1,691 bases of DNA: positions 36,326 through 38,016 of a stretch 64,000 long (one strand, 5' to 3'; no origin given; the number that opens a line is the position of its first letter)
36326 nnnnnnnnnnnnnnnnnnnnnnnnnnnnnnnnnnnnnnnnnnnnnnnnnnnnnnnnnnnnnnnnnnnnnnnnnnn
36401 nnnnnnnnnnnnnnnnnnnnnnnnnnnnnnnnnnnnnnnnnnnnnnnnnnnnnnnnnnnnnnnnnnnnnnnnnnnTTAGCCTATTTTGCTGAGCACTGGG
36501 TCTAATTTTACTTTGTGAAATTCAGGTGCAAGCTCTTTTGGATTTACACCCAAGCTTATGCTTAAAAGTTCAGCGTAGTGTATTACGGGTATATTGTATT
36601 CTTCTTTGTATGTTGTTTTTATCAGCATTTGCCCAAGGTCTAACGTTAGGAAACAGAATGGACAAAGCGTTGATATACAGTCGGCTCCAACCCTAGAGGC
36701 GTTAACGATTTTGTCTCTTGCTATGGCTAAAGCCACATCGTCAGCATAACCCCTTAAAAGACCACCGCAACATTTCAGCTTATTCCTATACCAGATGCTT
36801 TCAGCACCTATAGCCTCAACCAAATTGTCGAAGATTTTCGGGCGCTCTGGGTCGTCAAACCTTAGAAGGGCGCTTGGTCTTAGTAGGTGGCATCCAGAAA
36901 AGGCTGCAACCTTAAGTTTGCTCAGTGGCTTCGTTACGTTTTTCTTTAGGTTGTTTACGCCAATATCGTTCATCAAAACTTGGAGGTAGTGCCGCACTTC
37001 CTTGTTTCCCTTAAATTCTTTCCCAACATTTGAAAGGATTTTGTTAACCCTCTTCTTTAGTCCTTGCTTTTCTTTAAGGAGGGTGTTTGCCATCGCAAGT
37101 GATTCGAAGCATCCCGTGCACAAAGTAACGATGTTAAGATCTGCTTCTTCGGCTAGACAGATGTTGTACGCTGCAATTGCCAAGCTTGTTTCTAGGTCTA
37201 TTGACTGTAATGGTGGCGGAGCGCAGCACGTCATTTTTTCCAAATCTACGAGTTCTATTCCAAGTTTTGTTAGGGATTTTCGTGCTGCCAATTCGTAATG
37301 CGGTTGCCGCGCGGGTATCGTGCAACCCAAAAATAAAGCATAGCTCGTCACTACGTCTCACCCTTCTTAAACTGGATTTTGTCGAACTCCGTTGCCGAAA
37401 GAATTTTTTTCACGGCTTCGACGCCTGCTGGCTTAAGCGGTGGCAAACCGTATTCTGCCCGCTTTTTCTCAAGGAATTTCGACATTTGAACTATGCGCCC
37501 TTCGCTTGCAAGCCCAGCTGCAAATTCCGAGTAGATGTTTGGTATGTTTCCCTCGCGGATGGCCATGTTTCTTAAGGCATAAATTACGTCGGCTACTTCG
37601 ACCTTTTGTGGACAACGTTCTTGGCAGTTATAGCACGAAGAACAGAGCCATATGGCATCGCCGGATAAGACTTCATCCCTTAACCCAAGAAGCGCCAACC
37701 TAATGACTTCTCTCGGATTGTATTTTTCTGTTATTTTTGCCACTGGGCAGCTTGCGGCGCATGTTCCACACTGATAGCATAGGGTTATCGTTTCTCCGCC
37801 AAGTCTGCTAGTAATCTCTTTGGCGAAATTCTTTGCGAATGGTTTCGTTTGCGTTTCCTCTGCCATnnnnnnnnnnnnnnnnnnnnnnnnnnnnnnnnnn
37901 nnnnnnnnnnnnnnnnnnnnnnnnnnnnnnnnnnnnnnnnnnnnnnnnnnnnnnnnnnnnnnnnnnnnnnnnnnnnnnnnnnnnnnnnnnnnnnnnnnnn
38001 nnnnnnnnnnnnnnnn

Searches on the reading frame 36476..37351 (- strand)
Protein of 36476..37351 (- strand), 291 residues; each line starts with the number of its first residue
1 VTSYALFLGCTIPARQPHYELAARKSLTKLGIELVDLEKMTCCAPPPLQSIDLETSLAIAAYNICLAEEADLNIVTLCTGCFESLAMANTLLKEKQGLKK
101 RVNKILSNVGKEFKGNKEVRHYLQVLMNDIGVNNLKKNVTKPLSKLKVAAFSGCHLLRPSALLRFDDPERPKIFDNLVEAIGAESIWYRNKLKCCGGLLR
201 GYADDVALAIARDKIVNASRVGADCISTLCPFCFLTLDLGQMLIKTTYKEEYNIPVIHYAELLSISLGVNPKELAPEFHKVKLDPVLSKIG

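Call 9: search_protein_families(library=pfam, proteins=[window:36476-37351:-], max_evalue=0.00001)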
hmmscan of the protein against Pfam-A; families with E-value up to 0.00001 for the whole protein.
window:36476-37351:- (291 aa): 1 family
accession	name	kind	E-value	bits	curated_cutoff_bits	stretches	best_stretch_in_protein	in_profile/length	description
PF02754.22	CCG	-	2.2e-28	98.6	20.6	2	148-238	1-85/85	Cysteine-rich domain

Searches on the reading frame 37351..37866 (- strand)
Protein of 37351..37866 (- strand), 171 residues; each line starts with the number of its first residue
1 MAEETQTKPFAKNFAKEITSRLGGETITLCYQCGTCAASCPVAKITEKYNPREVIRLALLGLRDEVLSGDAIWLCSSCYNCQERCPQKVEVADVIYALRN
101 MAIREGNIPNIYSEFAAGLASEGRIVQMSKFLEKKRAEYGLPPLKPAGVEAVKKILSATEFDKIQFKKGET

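Call 9: search_protein_families(library=pfam, proteins=[window:37351-37866:-], max_evalue=0.00001)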
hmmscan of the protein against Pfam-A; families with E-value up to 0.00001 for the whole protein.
window:37351-37866:- (171 aa): 5 families
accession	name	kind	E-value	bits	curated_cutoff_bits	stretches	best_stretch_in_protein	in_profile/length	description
PF13183.11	Fer4_8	-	3.4e-12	47.2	27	1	29-89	4-68/68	4Fe-4S dicluster domain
PF13534.11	Fer4_17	-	5.5e-09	36.9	22.2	1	30-89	2-60/61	4Fe-4S dicluster domain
PF13237.11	Fer4_10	-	1.1e-08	35.3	25.5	0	29-48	8-28/53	4Fe-4S dicluster domain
PF13187.11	Fer4_9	-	1.7e-08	34.8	27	1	30-88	2-50/52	4Fe-4S dicluster domain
PF12838.12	Fer4_7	-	1.3e-06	29.2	27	1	30-89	2-52/52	4Fe-4S dicluster domain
